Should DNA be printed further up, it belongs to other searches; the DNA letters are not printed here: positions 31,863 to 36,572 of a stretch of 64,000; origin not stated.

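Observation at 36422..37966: Kinase-fold membrane protein with a dead catalytic loop, translationally coupled to the secretion ATPase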

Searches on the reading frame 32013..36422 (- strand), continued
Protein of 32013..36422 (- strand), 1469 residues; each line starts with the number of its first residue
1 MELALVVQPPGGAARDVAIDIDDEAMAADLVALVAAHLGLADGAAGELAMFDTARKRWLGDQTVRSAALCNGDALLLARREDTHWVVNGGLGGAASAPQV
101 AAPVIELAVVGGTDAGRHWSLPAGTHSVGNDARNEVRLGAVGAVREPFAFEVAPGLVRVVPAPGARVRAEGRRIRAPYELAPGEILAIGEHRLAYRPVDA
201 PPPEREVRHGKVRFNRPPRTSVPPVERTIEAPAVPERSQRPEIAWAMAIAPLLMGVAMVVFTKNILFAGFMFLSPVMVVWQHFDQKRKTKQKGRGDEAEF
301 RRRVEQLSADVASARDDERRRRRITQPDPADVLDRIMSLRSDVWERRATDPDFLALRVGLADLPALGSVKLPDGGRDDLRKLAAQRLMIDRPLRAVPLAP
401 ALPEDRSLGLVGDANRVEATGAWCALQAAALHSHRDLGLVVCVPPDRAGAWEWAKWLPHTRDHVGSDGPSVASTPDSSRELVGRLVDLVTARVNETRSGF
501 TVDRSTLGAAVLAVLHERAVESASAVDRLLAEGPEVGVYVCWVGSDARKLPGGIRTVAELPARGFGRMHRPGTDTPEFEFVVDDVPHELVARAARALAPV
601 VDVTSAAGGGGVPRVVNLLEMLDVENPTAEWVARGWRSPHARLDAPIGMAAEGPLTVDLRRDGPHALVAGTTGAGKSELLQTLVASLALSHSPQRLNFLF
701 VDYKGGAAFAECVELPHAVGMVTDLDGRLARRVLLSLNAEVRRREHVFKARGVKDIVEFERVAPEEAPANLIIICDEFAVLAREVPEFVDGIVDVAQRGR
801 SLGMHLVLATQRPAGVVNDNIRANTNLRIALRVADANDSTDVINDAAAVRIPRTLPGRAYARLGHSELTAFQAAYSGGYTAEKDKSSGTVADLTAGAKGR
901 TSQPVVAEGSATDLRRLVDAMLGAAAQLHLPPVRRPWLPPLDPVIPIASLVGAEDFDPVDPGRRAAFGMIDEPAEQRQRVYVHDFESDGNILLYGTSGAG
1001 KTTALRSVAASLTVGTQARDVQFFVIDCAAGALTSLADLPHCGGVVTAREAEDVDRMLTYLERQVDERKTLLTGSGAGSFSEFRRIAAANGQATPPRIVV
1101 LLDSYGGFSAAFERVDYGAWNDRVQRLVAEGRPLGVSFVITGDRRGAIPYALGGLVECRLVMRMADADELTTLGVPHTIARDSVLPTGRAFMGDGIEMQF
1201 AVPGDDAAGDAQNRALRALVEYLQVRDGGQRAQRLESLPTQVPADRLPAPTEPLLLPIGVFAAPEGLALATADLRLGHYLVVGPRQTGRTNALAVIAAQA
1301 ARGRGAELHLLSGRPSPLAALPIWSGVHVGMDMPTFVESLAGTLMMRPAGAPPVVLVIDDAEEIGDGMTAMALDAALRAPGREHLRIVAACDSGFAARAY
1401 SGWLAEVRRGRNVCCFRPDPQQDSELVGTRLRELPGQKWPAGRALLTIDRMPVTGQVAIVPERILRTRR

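Call 38: find_encoding_contigs(protein=P0125, flank=8000, max_places=1)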
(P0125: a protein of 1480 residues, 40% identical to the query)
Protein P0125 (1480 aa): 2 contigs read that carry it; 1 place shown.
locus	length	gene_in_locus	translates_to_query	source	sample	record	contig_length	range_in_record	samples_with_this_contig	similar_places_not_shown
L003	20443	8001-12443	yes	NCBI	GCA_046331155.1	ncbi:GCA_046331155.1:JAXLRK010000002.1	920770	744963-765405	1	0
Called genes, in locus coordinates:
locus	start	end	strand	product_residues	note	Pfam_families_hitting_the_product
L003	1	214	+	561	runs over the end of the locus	PF00501:AMP-binding, PF13193:AMP-binding_C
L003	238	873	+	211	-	PF00857:Isochorismatase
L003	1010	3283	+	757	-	PF07676:PD40 (faint)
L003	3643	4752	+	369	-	PF00171:Aldedh, PF00296:Bac_luciferase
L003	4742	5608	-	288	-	-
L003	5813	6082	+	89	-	-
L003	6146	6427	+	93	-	PF06013:WXG100 (faint)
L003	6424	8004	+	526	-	PF00069:Pkinase, PF07714:PK_Tyr_Ser-Thr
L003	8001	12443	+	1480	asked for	PF00498:FHA (faint), PF16697:Yop-YscD_cpl, PF13604:AAA_30 (faint), PF01580:FtsK_SpoIIIE, PF13191:AAA_16 (weak), PF13401:AAA_22 (faint), PF13555:AAA_29 (faint), PF01580:FtsK_SpoIIIE, +1 more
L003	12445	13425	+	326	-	-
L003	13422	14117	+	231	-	-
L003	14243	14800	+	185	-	PF00300:His_Phos_1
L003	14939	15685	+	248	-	PF06181:Urate_ox_N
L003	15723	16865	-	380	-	PF02771:Acyl-CoA_dh_N, PF02770:Acyl-CoA_dh_M, PF00441:Acyl-CoA_dh_1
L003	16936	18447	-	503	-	PF00501:AMP-binding, PF13193:AMP-binding_C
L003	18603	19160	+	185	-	PF00440:TetR_N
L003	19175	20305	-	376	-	PF02720:DUF222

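Call 39: find_encoding_contigs(protein=P0124, flank=8000, max_places=1)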
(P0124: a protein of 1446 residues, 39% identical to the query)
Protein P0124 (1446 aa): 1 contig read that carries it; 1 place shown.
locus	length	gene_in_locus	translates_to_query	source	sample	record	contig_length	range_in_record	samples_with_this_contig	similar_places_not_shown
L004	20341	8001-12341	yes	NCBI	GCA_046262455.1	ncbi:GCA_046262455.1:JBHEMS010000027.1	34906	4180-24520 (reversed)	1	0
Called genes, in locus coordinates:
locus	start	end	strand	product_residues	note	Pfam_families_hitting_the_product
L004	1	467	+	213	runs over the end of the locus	-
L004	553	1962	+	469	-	PF00483:NTP_transferase, PF01128:IspD, PF12804:NTP_transf_3, PF25084:LbH_EIF2B (weak), PF25087:GMPPB_C (faint), PF00132:Hexapep, PF14602:Hexapep_2 (weak)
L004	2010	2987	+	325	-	PF13793:Pribosyltran_N, PF00156:Pribosyltran, PF14572:Pribosyl_synth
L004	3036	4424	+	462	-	PF01595:CNNM, PF00571:CBS, PF03471:CorC_HlyC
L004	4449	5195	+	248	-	PF11967:RecO_N, PF02565:RecO_C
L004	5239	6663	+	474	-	PF00587:tRNA-synt_2b, PF03129:HGTP_anticodon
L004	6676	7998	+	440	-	-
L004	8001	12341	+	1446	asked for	PF00498:FHA, PF16697:Yop-YscD_cpl, PF01580:FtsK_SpoIIIE, PF13191:AAA_16 (faint), PF13401:AAA_22 (faint), PF20703:nSTAND1 (faint), PF01580:FtsK_SpoIIIE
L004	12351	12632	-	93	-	PF06013:WXG100 (weak)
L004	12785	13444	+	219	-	-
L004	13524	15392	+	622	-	-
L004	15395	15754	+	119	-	-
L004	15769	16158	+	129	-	PF01475:FUR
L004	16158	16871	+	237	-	PF02535:Zip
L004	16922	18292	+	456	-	PF05834:Lycopene_cycl (faint), PF07992:Pyr_redox_2, PF13738:Pyr_redox_3, PF00070:Pyr_redox, PF02852:Pyr_redox_dim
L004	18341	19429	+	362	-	PF03435:Sacchrp_dh_NADP (weak)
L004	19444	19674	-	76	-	PF01037:AsnC_trans_reg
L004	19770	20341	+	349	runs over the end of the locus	PF08240:ADH_N, PF16912:Glu_dehyd_C, PF00107:ADH_zinc_N, PF13602:ADH_zinc_N_2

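Call 44: find_encoding_contigs(protein=P0129, flank=8000, max_places=1)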
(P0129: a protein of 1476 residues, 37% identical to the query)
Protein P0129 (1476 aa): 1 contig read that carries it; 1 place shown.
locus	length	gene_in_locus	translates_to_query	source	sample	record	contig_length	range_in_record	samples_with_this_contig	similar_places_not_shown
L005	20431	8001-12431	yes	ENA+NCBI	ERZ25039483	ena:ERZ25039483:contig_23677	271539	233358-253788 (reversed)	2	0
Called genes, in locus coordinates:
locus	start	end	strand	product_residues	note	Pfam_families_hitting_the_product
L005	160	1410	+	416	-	PF00291:PALP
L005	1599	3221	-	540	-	PF03483:B3_4, PF03484:B5, PF17759:tRNA_synthFbeta, PF03147:FDX-ACB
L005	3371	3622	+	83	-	-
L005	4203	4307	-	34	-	-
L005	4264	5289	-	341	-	PF02912:Phe_tRNA-synt_N, PF01409:tRNA-synt_2d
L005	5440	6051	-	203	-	PF02834:LigT_PEase, PF13563:2_5_RNA_ligase2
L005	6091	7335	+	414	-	PF00069:Pkinase, PF07714:PK_Tyr_Ser-Thr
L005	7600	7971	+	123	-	-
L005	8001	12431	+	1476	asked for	PF00498:FHA, PF16697:Yop-YscD_cpl, PF01580:FtsK_SpoIIIE, PF05729:NACHT (faint), PF13401:AAA_22 (faint), PF25199:nSTAND_NTPase5 (faint), PF01580:FtsK_SpoIIIE, PF13191:AAA_16 (weak)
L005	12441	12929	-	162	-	-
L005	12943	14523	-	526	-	-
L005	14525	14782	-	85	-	-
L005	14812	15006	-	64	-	-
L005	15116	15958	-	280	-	PF14011:ESX-1_EspG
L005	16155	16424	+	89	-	PF04024:PspC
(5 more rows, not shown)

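Call 45: find_encoding_contigs(protein=P0177, flank=8000, max_places=1)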
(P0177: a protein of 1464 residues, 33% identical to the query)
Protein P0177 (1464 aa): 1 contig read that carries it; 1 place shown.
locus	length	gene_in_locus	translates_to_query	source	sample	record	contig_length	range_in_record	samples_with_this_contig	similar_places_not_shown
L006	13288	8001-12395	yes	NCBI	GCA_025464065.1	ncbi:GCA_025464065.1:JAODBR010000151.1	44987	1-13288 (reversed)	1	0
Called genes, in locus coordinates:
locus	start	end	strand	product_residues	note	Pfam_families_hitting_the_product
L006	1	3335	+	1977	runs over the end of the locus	PF17803:Cadherin_4 (weak), PF17892:Cadherin_5 (weak), PF17963:Big_9, PF17803:Cadherin_4 (weak), PF17963:Big_9 (weak)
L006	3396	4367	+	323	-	PF00493:MCM (faint), PF20030:bpMoxR, PF00158:Sigma54_activat (faint), PF07724:AAA_2 (weak), PF00004:AAA, PF07726:AAA_3, PF07728:AAA_5, PF17863:AAA_lid_2, +1 more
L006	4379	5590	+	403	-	PF01882:DUF58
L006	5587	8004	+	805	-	PF11992:TgpA_N, PF01841:Transglut_core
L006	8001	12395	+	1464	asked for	PF13401:AAA_22 (faint), PF13555:AAA_29 (faint), PF00498:FHA, PF16697:Yop-YscD_cpl, PF13191:AAA_16 (faint), PF01580:FtsK_SpoIIIE, PF05872:HerA_C (faint), PF01580:FtsK_SpoIIIE, +2 more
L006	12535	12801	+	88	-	-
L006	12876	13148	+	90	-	PF06013:WXG100 (weak)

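Call 51: find_encoding_contigs(protein=P0170, flank=6000, max_places=1)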
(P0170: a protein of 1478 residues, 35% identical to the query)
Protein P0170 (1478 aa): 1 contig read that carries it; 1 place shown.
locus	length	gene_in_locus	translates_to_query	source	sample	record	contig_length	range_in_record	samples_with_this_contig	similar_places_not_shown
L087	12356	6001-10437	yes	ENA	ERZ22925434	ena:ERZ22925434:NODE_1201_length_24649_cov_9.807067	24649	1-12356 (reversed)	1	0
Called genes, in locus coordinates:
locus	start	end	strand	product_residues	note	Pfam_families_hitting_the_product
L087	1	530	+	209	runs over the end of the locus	-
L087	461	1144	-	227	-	-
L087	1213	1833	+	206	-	-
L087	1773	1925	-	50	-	-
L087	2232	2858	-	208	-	-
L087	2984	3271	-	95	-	-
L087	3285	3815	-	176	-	-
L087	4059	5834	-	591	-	-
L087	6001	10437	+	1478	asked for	PF13191:AAA_16 (faint), PF01580:FtsK_SpoIIIE, PF13401:AAA_22 (faint), PF01580:FtsK_SpoIIIE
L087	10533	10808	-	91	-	PF06013:WXG100 (weak)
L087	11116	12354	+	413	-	?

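Call 52: find_encoding_contigs(protein=P0137, flank=6000, max_places=1)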
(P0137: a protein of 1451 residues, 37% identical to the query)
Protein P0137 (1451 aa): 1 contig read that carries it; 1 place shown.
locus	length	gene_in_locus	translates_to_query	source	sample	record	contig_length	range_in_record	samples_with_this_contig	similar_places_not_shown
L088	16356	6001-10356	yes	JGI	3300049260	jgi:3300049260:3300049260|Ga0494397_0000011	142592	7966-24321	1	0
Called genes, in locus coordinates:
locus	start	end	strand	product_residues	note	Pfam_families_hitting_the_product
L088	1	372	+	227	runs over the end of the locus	PF01625:PMSR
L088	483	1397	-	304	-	-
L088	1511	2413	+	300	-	PF01259:SAICAR_synt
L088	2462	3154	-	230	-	-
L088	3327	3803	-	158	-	-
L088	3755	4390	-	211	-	-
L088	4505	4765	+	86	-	-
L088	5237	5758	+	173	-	-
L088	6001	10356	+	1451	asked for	PF01580:FtsK_SpoIIIE, PF13401:AAA_22 (faint), PF01580:FtsK_SpoIIIE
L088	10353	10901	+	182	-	PF08002:DUF1697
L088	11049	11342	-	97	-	PF06013:WXG100, PF10824:T7SS_ESX_EspC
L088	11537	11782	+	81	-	PF02700:PurS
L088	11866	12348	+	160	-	PF13581:HATPase_c_2, PF02518:HATPase_c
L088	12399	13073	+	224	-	PF07685:GATase_3, PF13507:GATase_5, PF01965:DJ-1_PfpI (weak)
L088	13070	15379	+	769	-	PF18072:FGAR-AT_linker, PF00586:AIRS, PF02769:AIRS_C, PF00586:AIRS, PF02769:AIRS_C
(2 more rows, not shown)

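Call 53: find_encoding_contigs(protein=P0126, flank=6000, max_places=1)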
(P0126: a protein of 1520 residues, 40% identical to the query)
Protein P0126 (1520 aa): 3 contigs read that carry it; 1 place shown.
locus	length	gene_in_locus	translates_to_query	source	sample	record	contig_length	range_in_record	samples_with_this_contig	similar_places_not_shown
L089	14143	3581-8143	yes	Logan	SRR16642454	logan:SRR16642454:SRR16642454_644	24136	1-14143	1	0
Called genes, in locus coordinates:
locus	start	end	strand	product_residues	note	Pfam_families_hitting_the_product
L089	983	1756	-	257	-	PF00092:VWA, PF13768:VWA_3 (weak), PF13519:VWA_2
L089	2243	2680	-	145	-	PF14110:DUF4282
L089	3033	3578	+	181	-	PF04542:Sigma70_r2, PF08281:Sigma70_r4_2, PF04545:Sigma70_r4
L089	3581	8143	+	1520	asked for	PF13401:AAA_22 (faint), PF16697:Yop-YscD_cpl, PF00498:FHA, PF13191:AAA_16 (faint), PF00005:ABC_tran (faint), PF00437:T2SSE (faint), PF01580:FtsK_SpoIIIE, PF01580:FtsK_SpoIIIE, +5 more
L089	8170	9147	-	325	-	PF05257:CHAP (weak)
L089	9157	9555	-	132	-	-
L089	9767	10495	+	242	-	PF06271:RDD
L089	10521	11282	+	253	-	-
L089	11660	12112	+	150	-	-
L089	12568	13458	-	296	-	-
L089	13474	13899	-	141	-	-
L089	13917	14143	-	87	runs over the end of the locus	PF06013:WXG100 (weak)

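Call 54: search_protein_families(library=pfam, proteins=[L087:4059-5834:-, L004:6676-7998:+, L003:6424-8001:+, L003:12445-13425:+, L003:13422-14117:+, L003:4742-5608:-], max_evalue=1)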
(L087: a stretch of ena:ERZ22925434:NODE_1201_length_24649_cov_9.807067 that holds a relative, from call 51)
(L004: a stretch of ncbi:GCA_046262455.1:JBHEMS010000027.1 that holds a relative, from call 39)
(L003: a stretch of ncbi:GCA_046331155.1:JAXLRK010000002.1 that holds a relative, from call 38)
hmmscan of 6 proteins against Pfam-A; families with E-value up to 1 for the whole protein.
L087:4059-5834:- (591 aa): 1 family
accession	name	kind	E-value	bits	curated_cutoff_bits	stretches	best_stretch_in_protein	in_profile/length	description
PF10720.14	DUF2515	-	0.0019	18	24.3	1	321-352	12-43/294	Protein of unknown function (DUF2515)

L004:6676-7998:+ (440 aa): 1 family
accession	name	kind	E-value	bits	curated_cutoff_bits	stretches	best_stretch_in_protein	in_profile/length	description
PF08448.16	PAS_4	-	0.041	14.5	23.1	1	10-69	3-62/110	PAS fold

L003:6424-8001:+ (526 aa): 6 families
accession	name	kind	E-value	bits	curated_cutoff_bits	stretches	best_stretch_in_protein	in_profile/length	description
PF00069.31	Pkinase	-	1.1e-27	97.5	31.7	1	23-213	1-198/263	Protein kinase domain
PF07714.23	PK_Tyr_Ser-Thr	-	1.3e-15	57.8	23.1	1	25-215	3-208/258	Protein tyrosine and serine/threonine kinase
PF06293.20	Kdo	-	0.008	16.1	21.3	1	111-167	108-163/207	Lipopolysaccharide kinase (Kdo/WaaP) family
PF01636.29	APH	-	0.016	15.4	23.2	2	27-140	3-110/239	Phosphotransferase enzyme family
PF03109.22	ABC1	-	0.061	12.9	22.9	0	97-170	144-211/244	ABC1 atypical kinase-like domain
PF13801.11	Metal_resist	-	0.83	10.3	29.2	1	324-381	3-59/125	Heavy-metal resistance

L003:12445-13425:+ (326 aa): 0 families

L003:13422-14117:+ (231 aa): 0 families

L003:4742-5608:- (288 aa): 1 family
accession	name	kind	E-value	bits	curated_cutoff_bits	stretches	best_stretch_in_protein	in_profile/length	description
PF01476.26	LysM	-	0.047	14.1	20.9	1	217-231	1-15/43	LysM domain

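Call 85: find_encoding_contigs(protein=P0142, flank=7000, max_places=1)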
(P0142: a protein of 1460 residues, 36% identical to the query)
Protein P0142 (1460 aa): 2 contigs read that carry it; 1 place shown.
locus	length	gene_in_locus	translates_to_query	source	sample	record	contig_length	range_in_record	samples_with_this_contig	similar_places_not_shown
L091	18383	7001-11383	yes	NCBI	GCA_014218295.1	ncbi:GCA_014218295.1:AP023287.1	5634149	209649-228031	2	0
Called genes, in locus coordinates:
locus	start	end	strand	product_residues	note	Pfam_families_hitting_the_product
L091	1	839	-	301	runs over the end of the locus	PF13672:PP2C_2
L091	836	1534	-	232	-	PF00092:VWA, PF13519:VWA_2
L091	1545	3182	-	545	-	PF25592:DUF7937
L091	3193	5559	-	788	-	PF23717:DUF7159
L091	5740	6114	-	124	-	-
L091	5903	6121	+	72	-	-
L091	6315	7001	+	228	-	PF12773:DZR (weak), PF13240:Zn_Ribbon_1 (weak), PF13248:Zn_ribbon_3 (weak), PF06271:RDD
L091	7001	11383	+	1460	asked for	PF13604:AAA_30 (faint), PF16697:Yop-YscD_cpl, PF00437:T2SSE (faint), PF01580:FtsK_SpoIIIE, PF05729:NACHT (faint), PF13191:AAA_16 (faint), PF01580:FtsK_SpoIIIE, PF25199:nSTAND_NTPase5 (weak), +3 more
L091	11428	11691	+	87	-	PF06013:WXG100 (weak)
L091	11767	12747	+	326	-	-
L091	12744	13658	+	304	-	PF20568:DUF6777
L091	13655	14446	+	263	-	-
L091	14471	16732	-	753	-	-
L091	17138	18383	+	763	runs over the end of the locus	PF02518:HATPase_c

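Call 86: find_encoding_contigs(protein=P0199, flank=7000, max_places=1)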
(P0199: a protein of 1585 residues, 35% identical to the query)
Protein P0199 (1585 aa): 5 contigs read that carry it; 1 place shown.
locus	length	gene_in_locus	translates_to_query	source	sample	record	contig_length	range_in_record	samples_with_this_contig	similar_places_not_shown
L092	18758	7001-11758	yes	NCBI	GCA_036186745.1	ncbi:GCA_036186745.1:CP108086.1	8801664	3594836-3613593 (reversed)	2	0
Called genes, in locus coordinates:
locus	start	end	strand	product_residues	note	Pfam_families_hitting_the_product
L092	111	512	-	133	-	PF13400:Tad (weak)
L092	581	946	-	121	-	PF07811:TadE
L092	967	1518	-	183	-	PF07811:TadE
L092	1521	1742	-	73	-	-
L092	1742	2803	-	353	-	-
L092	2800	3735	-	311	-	PF00482:T2SSF (weak)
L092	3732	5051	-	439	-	PF00437:T2SSE, PF27713:UCP018868 (weak)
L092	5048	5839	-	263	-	-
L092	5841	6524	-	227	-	-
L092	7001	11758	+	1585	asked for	PF01580:FtsK_SpoIIIE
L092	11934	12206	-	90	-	PF00823:PPE (weak), PF21725:T7SS_signal (faint), PF06013:WXG100, PF25547:WXG100_2 (weak)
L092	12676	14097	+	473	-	PF05108:T7SS_ESX1_EccB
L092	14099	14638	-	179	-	-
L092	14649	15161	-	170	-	-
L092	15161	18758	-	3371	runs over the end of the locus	-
